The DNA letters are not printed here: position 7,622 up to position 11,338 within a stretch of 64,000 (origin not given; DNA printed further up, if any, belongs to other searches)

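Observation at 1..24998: A 25-kb single-strand glycosylation super-operon with complete lipid-carrier logic but no rfbD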

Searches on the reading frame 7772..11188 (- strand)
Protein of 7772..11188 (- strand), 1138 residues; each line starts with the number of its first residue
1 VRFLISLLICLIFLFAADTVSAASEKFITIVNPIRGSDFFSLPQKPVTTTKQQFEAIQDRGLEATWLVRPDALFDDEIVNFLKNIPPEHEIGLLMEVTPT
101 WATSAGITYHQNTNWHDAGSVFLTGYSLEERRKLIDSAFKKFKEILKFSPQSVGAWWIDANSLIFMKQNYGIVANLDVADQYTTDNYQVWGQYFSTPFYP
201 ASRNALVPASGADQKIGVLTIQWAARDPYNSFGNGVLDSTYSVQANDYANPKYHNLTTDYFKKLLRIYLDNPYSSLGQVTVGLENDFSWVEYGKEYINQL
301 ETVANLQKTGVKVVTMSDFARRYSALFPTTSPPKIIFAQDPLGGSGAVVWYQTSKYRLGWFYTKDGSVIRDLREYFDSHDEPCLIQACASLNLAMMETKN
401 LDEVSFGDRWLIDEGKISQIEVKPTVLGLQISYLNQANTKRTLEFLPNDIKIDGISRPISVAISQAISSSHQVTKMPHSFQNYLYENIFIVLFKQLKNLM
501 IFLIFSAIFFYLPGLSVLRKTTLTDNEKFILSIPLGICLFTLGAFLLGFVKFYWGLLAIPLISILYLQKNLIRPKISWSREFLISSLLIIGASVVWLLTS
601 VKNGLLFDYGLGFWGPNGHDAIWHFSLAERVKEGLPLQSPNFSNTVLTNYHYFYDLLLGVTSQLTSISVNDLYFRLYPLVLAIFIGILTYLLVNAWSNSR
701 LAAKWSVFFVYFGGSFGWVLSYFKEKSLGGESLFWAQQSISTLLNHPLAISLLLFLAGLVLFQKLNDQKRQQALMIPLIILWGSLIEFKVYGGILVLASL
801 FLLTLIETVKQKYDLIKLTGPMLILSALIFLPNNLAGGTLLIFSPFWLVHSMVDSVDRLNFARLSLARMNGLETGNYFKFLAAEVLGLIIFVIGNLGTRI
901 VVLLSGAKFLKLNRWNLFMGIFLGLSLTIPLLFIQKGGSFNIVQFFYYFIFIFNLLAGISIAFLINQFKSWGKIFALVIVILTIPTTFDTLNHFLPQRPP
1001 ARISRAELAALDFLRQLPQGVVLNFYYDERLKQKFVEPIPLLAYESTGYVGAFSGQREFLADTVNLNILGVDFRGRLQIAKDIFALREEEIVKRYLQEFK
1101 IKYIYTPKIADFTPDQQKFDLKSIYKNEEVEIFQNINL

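Call 6: search_protein_families(library=pfam, proteins=[window:7772-11188:-], max_evalue=0.01)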
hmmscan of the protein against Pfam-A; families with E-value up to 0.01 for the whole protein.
window:7772-11188:- (1138 aa): 0 families

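Call 13: search_protein_families(library=ncbifam, proteins=[window:7772-11188:-], max_evalue=0.1)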
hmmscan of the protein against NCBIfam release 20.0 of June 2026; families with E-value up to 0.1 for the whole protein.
window:7772-11188:- (1138 aa): 0 families

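Call 16: search_solved_structures(query=window:7772-11188:-, max_evalue=10)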
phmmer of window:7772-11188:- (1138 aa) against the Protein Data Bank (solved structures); distinct sequences matched with E-value up to 10: 0.

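Call 21: find_homologous_proteins(query=window:7772-11188:-, max_evalue=0.001)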
Query window:7772-11188:- (1138 aa): 417 proteins with E <= 0.001 among 8000 candidates; the best 120 are listed.
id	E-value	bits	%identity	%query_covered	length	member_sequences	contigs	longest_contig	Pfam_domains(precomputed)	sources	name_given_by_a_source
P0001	0.0e+0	2565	100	100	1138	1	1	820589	-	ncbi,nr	ncbi:MAG: hypothetical protein HYW45_00720 [Candidatus Daviesbacteria bacterium]|nr:MAG: hypothetica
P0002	0.0e+0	2056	78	100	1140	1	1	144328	PF12979.14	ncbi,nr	ncbi:MAG: hypothetical protein Q7R43_03205 [Candidatus Daviesbacteria bacterium]|nr:hypothetical pro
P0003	0.0e+0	2001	76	99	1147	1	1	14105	-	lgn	-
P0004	0.0e+0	1517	59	99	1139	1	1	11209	-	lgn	-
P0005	0.0e+0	1501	58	98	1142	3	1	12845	PF12979.14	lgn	-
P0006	0.0e+0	1499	58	100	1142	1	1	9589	-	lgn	-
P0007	0.0e+0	1493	57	100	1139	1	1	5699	PF12979.14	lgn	-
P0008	0.0e+0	1493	57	100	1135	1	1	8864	PF12979.14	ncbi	-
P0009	0.0e+0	1483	57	100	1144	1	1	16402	-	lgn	-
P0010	0.0e+0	1483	58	99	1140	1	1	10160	PF12979.14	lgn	-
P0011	0.0e+0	1482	57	100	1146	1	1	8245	-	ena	-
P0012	0.0e+0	1479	57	100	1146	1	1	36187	PF12979.14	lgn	-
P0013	0.0e+0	1479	58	100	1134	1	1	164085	PF12979.14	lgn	-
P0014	0.0e+0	1474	57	99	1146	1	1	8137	PF12979.14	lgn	-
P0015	0.0e+0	1474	57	100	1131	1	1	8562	-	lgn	-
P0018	0.0e+0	1462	57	100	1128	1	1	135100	PF12979.14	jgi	jgi:hypothetical protein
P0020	0.0e+0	1453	56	100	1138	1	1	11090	PF12979.14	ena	-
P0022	0.0e+0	1449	56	100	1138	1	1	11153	-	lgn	-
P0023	0.0e+0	1447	56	100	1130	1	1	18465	PF12979.14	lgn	-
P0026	0.0e+0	1433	57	98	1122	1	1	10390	PF12979.14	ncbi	-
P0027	0.0e+0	1430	54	100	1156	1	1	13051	PF12979.14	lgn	-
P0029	0.0e+0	1422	54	100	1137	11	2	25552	PF12979.14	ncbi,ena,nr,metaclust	ncbi:hypothetical protein A3B39_00015 [Candidatus Daviesbacteria bacterium RIFCSPLOWO2_01_FULL_37_10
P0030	0.0e+0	1418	56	98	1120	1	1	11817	PF12979.14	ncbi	-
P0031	0.0e+0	1416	55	100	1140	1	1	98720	PF12979.14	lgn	-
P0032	0.0e+0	1408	54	100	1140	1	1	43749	PF12979.14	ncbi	-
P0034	0.0e+0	1394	55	100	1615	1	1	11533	PF01943.23,PF12979.14,PF13440.12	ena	-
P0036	0.0e+0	1379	53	100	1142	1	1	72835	PF12979.14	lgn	-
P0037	0.0e+0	1158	58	76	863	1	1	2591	PF12979.14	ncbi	ncbi:MAG: Uncharacterized protein G01um101493_351, partial [Microgenomates group bacterium Gr01-1014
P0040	0.0e+0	1097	48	98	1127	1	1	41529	PF12979.14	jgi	jgi:hypothetical protein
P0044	0.0e+0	1084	46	99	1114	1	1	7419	PF12979.14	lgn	-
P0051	0.0e+0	1074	46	98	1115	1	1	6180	PF12979.14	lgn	-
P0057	0.0e+0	1069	47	98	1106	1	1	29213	PF12979.14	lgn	-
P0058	0.0e+0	1067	46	99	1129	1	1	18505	PF12979.14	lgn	-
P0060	0.0e+0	1067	47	100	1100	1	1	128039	PF12979.14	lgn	-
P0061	0.0e+0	1066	47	98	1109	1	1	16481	PF12979.14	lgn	-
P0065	0.0e+0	1061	47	98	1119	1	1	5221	PF12979.14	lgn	-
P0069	0.0e+0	1057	45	98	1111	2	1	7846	PF12979.14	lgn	-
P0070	0.0e+0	1056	45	99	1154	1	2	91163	PF12979.14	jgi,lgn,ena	-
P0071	0.0e+0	1056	46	98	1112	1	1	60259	PF12979.14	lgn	-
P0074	0.0e+0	1055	47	98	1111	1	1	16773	PF12979.14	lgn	-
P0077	0.0e+0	1054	47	99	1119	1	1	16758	PF12979.14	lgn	-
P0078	0.0e+0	1053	46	99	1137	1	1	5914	PF12979.14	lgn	-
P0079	0.0e+0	1052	46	99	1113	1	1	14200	PF12979.14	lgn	-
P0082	0.0e+0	1050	46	100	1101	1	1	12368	PF12979.14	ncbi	-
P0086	0.0e+0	1047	45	100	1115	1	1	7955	PF12979.14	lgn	-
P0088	0.0e+0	1046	46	100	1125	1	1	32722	PF12979.14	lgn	-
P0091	0.0e+0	1041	45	99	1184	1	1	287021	PF12979.14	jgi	jgi:hypothetical protein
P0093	0.0e+0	1040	46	100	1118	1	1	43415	PF12979.14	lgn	-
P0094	0.0e+0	1039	46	99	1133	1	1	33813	PF12979.14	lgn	-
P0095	0.0e+0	1034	45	100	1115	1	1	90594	PF12979.14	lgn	-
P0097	0.0e+0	1032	46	100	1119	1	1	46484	PF12979.14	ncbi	-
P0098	0.0e+0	1032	45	99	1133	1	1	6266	PF12979.14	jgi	jgi:hypothetical protein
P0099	0.0e+0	1031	45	97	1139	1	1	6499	PF12979.14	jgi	jgi:hypothetical protein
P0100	0.0e+0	1031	43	99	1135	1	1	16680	PF12979.14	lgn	-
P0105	0.0e+0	1030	45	99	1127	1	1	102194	PF12979.14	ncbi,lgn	-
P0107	0.0e+0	1028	45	100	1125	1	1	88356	PF12979.14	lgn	-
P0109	0.0e+0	1027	45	98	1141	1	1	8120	PF12979.14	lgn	-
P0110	0.0e+0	1026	45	99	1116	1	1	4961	PF12979.14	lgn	-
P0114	0.0e+0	1025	45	99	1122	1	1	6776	PF12979.14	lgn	-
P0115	0.0e+0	1024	44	100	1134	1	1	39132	PF12979.14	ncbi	-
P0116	0.0e+0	1023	44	98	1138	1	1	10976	-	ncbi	-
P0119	0.0e+0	1017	44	99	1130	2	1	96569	PF12979.14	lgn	-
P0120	0.0e+0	1017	46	99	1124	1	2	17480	PF12979.14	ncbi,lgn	-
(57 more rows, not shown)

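Call 23: find_encoding_contigs(protein=P0001, flank=10000, max_places=3)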
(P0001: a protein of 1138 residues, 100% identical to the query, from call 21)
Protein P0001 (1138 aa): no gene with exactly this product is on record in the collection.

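Call 24: find_encoding_contigs(protein=P0002, flank=10000, max_places=3)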
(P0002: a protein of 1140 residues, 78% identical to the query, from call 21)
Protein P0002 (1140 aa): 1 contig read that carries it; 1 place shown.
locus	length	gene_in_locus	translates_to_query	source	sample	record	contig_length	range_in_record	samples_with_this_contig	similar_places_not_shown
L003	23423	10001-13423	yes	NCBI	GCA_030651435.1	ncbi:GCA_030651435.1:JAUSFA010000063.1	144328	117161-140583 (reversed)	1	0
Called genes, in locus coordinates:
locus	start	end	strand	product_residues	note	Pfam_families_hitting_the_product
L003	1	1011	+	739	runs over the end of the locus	PF00535:Glycos_transf_2, PF13641:Glyco_tranf_2_3, PF02366:PMT, PF13231:PMT_2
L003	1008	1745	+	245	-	PF00535:Glycos_transf_2, PF10111:Glyco_tranf_2_2 (weak), PF13641:Glyco_tranf_2_3 (faint)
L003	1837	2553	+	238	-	PF14511:RE_EcoO109I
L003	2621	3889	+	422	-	PF00376:MerR, PF12728:HTH_17 (faint), PF13411:MerR_1, PF00145:DNA_methylase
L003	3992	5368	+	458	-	PF02366:PMT, PF13231:PMT_2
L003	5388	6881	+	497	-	PF02366:PMT (weak), PF13231:PMT_2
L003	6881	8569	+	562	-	-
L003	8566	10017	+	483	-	PF01943:Polysacc_synt, PF13440:Polysacc_synt_3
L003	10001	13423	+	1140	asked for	PF12979:DUF3863 (weak)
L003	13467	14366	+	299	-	PF00535:Glycos_transf_2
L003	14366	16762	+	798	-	-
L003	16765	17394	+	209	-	PF01209:Ubie_methyltran, PF05148:Methyltransf_8 (weak), PF05219:DREV (weak), PF13489:Methyltransf_23, PF13847:Methyltransf_31, PF08241:Methyltransf_11, PF08242:Methyltransf_12, PF13649:Methyltransf_25, +2 more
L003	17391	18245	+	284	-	PF00535:Glycos_transf_2, PF13641:Glyco_tranf_2_3, PF13632:Glyco_trans_2_3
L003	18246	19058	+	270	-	PF00535:Glycos_transf_2, PF10111:Glyco_tranf_2_2 (weak)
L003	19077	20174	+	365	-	PF00534:Glycos_transf_1, PF13692:Glyco_trans_1_4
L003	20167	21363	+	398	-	-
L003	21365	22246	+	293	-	PF00535:Glycos_transf_2, PF13641:Glyco_tranf_2_3, PF13632:Glyco_trans_2_3 (weak)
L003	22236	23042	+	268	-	PF00535:Glycos_transf_2, PF10111:Glyco_tranf_2_2, PF13641:Glyco_tranf_2_3, PF13712:Glyco_tranf_2_5 (weak), PF13632:Glyco_trans_2_3 (weak), PF02709:Glyco_transf_7C (weak)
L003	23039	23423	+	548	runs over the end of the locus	PF13231:PMT_2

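Call 25: find_encoding_contigs(protein=P0013, flank=10000, max_places=3)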
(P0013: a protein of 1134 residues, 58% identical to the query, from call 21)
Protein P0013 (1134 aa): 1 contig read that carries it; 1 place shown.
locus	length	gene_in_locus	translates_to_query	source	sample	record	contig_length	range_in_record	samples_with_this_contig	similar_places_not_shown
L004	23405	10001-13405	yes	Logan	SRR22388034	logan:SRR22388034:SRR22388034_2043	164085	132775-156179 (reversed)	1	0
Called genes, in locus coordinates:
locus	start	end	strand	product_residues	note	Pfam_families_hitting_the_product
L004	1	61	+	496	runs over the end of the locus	PF13231:PMT_2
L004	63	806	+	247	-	PF00535:Glycos_transf_2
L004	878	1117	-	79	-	-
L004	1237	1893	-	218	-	-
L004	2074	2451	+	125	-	PF06262:Zincin_1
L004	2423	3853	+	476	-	PF02366:PMT (weak), PF13231:PMT_2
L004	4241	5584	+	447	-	PF02366:PMT, PF13231:PMT_2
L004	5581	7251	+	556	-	PF10131:PTPS_related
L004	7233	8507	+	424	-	PF01266:DAO (weak), PF01593:Amino_oxidase, PF13450:NAD_binding_8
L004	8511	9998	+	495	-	PF01943:Polysacc_synt, PF13440:Polysacc_synt_3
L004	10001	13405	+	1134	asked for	PF12979:DUF3863 (faint)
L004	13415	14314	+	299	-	PF00535:Glycos_transf_2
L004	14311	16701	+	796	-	PF09586:YfhO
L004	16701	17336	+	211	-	PF01209:Ubie_methyltran, PF05401:NodS (weak), PF13489:Methyltransf_23, PF06325:PrmA (weak), PF08241:Methyltransf_11, PF08242:Methyltransf_12, PF13649:Methyltransf_25, PF13847:Methyltransf_31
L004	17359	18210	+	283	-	PF00535:Glycos_transf_2, PF13641:Glyco_tranf_2_3, PF13632:Glyco_trans_2_3 (weak)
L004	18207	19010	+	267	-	PF00535:Glycos_transf_2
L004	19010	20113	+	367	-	PF00534:Glycos_transf_1, PF13692:Glyco_trans_1_4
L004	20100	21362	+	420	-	PF09594:GT87 (weak)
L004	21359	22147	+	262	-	PF00535:Glycos_transf_2, PF10111:Glyco_tranf_2_2, PF13641:Glyco_tranf_2_3, PF02709:Glyco_transf_7C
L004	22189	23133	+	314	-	PF00535:Glycos_transf_2, PF10111:Glyco_tranf_2_2 (weak)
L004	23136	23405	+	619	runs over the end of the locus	PF13522:GATase_6, PF13537:GATase_7, PF00733:Asn_synthase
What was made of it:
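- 6423..7772 (-): g6: 449-aa GT-C (ALG6/PimE/GT87-like). Absent from this position in two relatives. Missing between the g7 and g5 orthologs in L003 and L004 (calls 24, 25).
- On CE4 polysaccharide deacetylase (for the N-terminal domain of g7): The domain is closer to DUF3863 (PF12979, weak or faint hits, calls 21, 24, 25).
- Checked: In relatives the cluster continues with a GT87-like gene, two GT2 genes and a further PMT_2 or AsnB gene (calls 24, 25).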

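Call 43: predict_structure(alignment_id=A1)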
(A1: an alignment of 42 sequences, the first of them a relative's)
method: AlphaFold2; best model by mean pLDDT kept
length: 1138 residues; sequences in the alignment: 42
mean_pLDDT: 87.4   pTM: 0.66
mean pLDDT of the five models: 87.4, 84.8, 84.8, 84.0, 80.8
residues with pLDDT >= 90: 619; 70-90: 436; 50-70: 69; < 50: 14
segments of 3 or more residues with pLDDT < 50: 18-22, 470-474
pLDDT, mean of each block of 10 residues (from residue 1): 79 64 79 92 91 96 96 95 95 95 93 72 90 96 95 92 96 86 55 88 89 91 89 68 88 83 93 89 92 95 94 96 92 92 88 92 86 84 81 59 72 81 90 81 91 85 71 54 84 94 96 94 93 97 94 92 88 85 92 91 90 83 92 88 85 94 94 95 97 93 95 86 75 75 91 97 83 91 95 95 95 92 94 70 86 76 80 79 90 89 75 89 95 83 92 94 91 91 82 79 92 94 88 79 88 93 84 86 85 90 91 87 93 93
secondary structure, 60 per line:
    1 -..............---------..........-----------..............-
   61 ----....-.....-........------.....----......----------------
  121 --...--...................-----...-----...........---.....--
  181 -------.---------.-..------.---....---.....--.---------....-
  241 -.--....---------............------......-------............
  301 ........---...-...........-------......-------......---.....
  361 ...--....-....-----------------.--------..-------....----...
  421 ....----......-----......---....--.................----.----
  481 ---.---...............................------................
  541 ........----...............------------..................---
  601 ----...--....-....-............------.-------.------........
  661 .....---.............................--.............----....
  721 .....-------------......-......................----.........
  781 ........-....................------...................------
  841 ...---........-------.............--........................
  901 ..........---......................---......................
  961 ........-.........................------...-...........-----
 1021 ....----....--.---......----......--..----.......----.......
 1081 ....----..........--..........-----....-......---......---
elements in order (helices of 4 or more, strands of 3 or more residues): H2-15 E25-34 H46-59 E65-68 H70-74 H76-83 E90-94 H99-104 H128-146 E152-154 H160-170 E174-178 E219-223 H236-239 H245-248 H258-269 E276-281 H289-308 E312-314 H316-326 E334-339 E347-352 E356-363 E366-369 E371-374 E410-413 E418-424 E429-434 E440-445 E449-452 E455-458 H459-471 H488-518 H525-548 H553-567 H580-597 E605-607 E610-613 H615-618 H620-631 H653-665 H669-697 H700-712 H717-725 H739-744 H746-767 H772-788 H790-809 H816-834 E841-843 H847-854 H862-874 H877-910 H914-932 E933-935 H939-968 H970-994 E1001-1003 H1005-1015 E1021-1024 H1029-1032 H1041-1044 H1049-1054 H1063-1069 H1074-1084 H1089-1098 E1101-1107 H1116-1119 E1121-1126 E1130-1135
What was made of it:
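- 7772..11188 (-): g7: 1138-aa protein. Signal peptide, then an exported DUF3863-type hydrolase/deacetylase-like domain (about 25–470), then three linker TM helices, then a GT-C module and a small C-terminal domain (about 580–1138). AF2 model pLDDT 87.4 (call 43).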
